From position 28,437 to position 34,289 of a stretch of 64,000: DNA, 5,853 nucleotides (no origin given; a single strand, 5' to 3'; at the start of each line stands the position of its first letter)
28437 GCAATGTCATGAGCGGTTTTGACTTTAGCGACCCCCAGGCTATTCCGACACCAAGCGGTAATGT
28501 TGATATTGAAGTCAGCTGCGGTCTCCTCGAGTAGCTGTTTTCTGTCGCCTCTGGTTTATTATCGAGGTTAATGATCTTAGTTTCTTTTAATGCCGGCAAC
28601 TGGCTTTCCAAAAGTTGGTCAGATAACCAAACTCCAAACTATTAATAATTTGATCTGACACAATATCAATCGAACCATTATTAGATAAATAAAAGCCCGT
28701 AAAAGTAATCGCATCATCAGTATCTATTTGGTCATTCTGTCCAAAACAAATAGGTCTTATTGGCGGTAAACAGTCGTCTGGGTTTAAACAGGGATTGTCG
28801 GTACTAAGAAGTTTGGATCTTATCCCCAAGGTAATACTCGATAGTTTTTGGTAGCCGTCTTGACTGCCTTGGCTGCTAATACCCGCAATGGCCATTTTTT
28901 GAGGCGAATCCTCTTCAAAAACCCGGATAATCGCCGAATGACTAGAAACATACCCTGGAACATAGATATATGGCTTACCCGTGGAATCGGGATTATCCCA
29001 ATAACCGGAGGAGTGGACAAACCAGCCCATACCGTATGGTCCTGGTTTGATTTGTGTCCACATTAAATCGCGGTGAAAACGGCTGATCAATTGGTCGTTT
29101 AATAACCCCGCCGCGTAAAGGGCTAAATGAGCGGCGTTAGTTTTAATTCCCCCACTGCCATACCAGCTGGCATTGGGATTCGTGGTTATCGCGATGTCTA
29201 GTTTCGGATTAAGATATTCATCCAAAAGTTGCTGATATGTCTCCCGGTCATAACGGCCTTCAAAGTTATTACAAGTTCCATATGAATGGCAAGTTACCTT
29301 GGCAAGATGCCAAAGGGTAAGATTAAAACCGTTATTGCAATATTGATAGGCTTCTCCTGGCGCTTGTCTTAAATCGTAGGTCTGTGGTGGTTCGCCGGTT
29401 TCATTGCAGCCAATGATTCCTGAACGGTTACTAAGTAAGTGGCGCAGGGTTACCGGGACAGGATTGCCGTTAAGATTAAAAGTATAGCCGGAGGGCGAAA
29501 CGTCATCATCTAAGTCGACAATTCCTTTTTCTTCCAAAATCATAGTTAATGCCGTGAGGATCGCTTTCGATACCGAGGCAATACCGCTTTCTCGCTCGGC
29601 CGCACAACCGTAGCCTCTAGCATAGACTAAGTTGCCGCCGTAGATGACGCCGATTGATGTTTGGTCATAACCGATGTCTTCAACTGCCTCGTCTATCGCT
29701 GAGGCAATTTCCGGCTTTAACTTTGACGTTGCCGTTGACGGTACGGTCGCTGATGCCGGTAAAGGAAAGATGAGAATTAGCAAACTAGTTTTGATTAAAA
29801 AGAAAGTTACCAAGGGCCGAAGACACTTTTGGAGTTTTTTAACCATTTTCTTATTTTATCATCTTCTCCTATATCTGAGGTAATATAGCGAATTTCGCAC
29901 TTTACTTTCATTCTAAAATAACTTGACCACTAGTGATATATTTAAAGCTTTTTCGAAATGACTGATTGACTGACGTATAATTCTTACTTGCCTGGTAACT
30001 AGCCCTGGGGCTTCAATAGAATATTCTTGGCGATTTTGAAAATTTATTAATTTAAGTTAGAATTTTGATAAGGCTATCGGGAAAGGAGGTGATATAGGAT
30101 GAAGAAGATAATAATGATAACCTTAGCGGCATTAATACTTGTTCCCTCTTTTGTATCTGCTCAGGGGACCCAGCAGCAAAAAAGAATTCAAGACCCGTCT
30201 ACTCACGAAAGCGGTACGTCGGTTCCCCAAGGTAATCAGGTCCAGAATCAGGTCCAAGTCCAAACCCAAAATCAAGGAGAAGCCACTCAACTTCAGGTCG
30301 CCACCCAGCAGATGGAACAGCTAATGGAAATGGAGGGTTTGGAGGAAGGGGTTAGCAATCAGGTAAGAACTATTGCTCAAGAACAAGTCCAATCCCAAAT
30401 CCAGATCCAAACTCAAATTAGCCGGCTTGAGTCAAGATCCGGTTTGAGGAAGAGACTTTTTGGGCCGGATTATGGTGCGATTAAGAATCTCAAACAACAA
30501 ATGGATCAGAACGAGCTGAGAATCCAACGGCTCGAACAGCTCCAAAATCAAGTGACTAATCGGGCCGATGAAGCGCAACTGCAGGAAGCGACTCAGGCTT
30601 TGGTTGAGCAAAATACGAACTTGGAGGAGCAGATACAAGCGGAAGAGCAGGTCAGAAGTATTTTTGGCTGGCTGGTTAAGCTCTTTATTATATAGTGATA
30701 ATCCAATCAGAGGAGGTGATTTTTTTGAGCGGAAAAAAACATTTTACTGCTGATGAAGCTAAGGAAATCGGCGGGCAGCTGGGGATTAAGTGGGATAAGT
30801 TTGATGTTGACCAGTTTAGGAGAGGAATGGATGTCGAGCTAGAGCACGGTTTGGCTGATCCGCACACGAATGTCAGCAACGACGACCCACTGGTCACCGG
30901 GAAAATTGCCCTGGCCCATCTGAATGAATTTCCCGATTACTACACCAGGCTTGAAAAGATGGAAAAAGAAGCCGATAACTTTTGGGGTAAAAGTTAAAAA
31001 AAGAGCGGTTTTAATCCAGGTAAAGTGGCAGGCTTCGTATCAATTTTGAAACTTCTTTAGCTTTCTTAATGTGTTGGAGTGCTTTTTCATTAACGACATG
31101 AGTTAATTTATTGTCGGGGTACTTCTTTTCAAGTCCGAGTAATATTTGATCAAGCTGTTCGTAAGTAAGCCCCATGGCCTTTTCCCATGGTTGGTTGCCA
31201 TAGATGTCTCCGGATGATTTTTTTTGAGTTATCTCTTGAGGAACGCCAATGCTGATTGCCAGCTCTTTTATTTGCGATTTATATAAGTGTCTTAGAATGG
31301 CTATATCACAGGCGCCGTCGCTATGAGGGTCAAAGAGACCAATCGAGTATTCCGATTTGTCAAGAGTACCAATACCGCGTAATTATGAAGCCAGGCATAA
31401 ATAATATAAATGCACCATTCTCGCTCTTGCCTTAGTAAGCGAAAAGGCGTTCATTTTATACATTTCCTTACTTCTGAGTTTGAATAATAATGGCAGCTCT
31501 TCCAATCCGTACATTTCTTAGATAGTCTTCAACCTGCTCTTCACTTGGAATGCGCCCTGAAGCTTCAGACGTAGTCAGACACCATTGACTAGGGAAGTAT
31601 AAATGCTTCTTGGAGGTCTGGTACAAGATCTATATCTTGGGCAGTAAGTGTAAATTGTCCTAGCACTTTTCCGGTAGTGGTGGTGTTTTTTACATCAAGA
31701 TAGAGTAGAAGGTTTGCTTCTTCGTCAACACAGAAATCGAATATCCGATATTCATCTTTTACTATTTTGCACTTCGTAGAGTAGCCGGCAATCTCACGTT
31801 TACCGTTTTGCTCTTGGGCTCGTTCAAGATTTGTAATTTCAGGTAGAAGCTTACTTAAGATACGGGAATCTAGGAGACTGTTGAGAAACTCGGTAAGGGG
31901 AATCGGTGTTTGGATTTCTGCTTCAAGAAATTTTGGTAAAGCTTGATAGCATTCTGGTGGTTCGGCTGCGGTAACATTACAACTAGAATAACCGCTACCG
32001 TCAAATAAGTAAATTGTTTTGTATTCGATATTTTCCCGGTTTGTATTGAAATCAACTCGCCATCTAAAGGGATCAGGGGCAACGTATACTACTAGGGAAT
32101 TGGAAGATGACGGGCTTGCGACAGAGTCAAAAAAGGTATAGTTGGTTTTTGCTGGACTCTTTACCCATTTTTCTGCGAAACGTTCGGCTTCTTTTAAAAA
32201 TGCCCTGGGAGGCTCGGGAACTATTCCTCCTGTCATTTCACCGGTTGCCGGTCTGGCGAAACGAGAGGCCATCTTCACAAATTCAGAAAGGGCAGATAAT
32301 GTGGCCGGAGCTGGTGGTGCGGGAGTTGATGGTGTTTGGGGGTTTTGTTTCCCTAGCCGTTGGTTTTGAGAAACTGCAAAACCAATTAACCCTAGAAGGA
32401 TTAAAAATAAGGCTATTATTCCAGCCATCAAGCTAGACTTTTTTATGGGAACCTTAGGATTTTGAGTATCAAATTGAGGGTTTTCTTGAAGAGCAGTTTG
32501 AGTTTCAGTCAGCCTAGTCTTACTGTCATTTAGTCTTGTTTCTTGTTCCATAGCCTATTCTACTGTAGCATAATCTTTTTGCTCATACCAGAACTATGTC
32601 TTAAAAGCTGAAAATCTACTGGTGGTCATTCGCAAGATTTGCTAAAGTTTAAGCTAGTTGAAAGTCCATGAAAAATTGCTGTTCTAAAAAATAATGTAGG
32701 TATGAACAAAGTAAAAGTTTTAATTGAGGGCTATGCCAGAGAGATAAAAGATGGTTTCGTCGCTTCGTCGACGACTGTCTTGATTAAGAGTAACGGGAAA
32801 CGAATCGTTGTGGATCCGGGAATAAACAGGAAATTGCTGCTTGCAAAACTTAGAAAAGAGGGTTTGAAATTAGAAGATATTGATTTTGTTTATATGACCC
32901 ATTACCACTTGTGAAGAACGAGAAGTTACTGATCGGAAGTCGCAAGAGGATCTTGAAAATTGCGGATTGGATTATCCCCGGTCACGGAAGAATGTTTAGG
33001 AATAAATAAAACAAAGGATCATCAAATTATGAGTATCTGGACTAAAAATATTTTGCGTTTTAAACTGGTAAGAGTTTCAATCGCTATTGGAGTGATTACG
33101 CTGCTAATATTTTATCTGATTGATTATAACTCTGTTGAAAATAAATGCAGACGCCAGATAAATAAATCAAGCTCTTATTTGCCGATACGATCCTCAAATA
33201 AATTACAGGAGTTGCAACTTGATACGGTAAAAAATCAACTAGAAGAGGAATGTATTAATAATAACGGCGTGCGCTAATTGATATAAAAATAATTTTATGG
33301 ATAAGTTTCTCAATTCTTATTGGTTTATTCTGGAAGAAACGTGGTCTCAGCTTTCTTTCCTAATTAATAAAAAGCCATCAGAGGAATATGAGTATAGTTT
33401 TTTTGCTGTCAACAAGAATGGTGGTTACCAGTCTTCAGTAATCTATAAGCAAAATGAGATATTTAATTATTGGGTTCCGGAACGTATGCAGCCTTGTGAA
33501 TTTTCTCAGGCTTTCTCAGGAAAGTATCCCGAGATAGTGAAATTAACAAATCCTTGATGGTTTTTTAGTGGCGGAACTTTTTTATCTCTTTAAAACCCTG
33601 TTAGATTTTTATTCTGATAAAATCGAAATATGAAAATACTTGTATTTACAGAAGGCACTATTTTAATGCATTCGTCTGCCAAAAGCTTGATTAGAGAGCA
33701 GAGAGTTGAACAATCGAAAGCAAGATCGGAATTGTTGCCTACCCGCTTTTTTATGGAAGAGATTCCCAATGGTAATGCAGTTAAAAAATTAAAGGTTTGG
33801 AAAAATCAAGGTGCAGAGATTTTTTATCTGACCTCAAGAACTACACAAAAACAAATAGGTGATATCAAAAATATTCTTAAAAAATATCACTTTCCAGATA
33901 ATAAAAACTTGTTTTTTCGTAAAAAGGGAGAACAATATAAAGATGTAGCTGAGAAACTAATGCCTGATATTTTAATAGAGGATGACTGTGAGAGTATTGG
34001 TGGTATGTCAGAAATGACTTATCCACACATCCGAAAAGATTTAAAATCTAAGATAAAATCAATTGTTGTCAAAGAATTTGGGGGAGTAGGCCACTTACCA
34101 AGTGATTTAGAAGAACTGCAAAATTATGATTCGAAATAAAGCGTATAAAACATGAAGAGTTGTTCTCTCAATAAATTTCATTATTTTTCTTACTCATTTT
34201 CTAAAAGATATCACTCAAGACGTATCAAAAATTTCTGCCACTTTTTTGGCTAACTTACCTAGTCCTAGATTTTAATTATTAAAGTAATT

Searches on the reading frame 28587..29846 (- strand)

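Call 37: search_protein_families(library=pfam, proteins=[window:28587-29846:-], max_evalue=0.00001)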
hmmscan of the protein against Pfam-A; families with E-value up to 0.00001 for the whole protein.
window:28587-29846:- (419 aa): 1 family
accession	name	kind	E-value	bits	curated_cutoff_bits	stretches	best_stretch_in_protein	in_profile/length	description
PF00144.29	Beta-lactamase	-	7.7e-20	71.7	27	1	49-298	3-287/329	Beta-lactamase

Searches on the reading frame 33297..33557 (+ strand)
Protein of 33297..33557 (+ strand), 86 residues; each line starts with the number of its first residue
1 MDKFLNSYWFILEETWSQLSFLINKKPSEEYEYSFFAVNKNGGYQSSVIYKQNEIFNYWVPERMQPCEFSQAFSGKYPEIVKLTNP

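Call 24: search_protein_families(library=ncbifam, proteins=[window:33297-33557:+], max_evalue=0.001)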
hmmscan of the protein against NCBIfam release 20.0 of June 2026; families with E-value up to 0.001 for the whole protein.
window:33297-33557:+ (86 aa): 0 families

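Call 42: search_protein_representatives(protein=window:33297-33557:+)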
Query: 86 residues. Proteins with E-value up to 0.001 (for the whole library): 71; up to 1e-10: 4; up to 1e-30: 1. The best 71 are listed.
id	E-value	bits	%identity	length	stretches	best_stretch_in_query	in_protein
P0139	1.7e-52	191.3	100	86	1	1-86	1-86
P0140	2.4e-22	95.0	61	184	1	15-86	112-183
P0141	7.9e-19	83.7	52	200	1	14-86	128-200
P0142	2.6e-12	62.9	53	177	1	16-86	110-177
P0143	1.4e-09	54.1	38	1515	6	34-83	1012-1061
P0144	6.5e-09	52.0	29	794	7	32-84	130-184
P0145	9.6e-09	51.5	42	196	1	22-85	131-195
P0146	4.7e-08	49.3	38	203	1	8-86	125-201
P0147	6.6e-08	48.8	45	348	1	27-86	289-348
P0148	7.7e-08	48.6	31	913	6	30-84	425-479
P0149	1.2e-07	47.9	44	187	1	21-84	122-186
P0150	1.2e-06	44.8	43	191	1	26-83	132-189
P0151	1.6e-06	44.4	40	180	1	16-81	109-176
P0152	2.0e-06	44.1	41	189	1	27-82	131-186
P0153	2.3e-06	43.9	43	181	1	2-82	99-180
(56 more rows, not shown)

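Call 45: find_encoding_contigs(protein=P0140, flank=1500, max_places=2)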
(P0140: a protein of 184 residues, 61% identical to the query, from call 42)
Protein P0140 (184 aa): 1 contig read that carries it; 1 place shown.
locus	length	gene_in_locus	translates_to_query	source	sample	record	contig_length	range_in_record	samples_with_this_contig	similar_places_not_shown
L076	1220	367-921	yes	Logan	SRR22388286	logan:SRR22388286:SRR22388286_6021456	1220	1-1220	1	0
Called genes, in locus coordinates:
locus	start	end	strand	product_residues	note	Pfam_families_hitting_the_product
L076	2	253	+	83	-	?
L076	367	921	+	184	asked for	-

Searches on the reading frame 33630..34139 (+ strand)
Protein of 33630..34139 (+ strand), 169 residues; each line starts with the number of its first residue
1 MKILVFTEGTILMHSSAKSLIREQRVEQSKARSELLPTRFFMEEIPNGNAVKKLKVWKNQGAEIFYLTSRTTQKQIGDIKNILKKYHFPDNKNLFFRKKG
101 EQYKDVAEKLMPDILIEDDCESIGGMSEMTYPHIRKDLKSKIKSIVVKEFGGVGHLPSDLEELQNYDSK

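Call 24: search_protein_families(library=ncbifam, proteins=[window:33630-34139:+], max_evalue=0.001)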
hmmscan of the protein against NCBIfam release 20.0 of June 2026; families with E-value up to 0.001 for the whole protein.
window:33630-34139:+ (169 aa): 1 family
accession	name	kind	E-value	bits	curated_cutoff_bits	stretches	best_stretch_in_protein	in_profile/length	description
TIGR01533.1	lipo_e_P4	equivalog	0.00092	18.5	216.05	0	50-106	130-186/273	5'-nucleotidase, lipoprotein e(P4) family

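Call 30: find_homologous_proteins(query=window:33630-34139:+, max_evalue=0.00001)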
Query window:33630-34139:+ (169 aa): 2830 proteins with E <= 0.00001 among 2916 candidates; the best 120 are listed.
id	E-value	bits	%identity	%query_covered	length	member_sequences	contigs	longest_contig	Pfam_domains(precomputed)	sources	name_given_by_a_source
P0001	2.9e-98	344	100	93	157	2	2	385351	-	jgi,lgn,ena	-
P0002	2.9e-79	282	80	95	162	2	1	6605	-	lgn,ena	-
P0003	1.2e-76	274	74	96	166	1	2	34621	PF03767.21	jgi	jgi:hypothetical protein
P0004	1.1e-75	271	73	97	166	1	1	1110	-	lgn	-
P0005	1.1e-74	268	75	96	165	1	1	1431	-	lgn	-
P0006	3.0e-73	263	73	96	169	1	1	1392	-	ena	-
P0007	1.7e-72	260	70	98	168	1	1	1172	-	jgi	jgi:hypothetical protein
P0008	4.9e-72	259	74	96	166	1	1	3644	-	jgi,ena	-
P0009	1.3e-71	258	73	95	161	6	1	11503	-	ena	-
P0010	3.9e-71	256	71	98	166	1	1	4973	-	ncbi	-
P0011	4.6e-71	256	69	98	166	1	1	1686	-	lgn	-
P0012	5.0e-71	256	69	98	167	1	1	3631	-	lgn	-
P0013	5.5e-71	256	71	97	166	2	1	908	-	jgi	-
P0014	8.5e-71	255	69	99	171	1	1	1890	-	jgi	-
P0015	1.9e-70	254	70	98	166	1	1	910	-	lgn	-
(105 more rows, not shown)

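Call 31: find_encoding_contigs(protein=P0002, flank=2500, max_places=2)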
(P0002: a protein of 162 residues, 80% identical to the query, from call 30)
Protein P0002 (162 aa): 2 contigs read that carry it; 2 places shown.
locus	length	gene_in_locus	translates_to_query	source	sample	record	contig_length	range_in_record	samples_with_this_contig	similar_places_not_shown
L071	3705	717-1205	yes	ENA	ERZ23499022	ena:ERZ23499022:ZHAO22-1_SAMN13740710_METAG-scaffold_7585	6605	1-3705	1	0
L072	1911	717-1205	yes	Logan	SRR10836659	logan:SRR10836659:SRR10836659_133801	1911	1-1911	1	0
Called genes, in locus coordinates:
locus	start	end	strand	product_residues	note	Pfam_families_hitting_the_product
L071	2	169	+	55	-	?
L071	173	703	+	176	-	PF00293:NUDIX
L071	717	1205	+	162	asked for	-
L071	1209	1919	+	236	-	-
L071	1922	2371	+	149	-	-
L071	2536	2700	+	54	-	-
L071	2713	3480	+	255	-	PF12705:PDDEXK_1, PF01930:Cas_Cas4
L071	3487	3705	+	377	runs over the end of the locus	PF01546:Peptidase_M20, PF07687:M20_dimer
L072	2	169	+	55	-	?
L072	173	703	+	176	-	PF00293:NUDIX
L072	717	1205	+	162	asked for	-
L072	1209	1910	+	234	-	?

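Call 32: find_encoding_contigs(protein=P0003, flank=2500, max_places=2)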
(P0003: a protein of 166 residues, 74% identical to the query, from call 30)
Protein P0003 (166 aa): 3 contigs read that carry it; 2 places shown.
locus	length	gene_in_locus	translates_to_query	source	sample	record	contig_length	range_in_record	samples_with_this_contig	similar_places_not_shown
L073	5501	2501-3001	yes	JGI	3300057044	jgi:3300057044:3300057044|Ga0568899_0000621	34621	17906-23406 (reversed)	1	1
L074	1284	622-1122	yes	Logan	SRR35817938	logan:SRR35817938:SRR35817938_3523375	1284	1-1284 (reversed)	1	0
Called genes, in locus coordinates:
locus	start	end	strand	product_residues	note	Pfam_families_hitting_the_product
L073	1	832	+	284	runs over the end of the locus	PF00226:DnaJ, PF01556:DnaJ_C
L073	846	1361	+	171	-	PF00881:Nitroreductase, PF14512:TM1586_NiRdase (faint), PF00881:Nitroreductase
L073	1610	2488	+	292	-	PF00892:EamA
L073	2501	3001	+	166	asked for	PF03767:Acid_phosphat_B (weak)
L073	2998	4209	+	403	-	PF07690:MFS_1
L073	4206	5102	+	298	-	PF04055:Radical_SAM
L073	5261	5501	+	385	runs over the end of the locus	PF08529:NusA_N, PF13184:KH_NusA_1st, PF26594:KH_NusA_2nd, PF03118:RNA_pol_A_CTD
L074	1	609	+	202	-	?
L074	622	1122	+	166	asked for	PF03767:Acid_phosphat_B (weak)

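Call 33: find_encoding_contigs(protein=P0009, flank=2500, max_places=2)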
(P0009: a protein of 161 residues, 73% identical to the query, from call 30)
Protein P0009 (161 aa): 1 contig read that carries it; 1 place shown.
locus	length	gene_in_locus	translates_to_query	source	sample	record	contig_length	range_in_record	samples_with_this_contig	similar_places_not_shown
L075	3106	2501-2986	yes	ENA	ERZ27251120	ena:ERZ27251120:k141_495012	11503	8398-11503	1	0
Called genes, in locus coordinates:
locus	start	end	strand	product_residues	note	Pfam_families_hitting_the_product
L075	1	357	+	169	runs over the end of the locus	-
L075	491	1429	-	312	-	PF14088:DUF4268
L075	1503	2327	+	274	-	PF14280:DUF4365 (weak)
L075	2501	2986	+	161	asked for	-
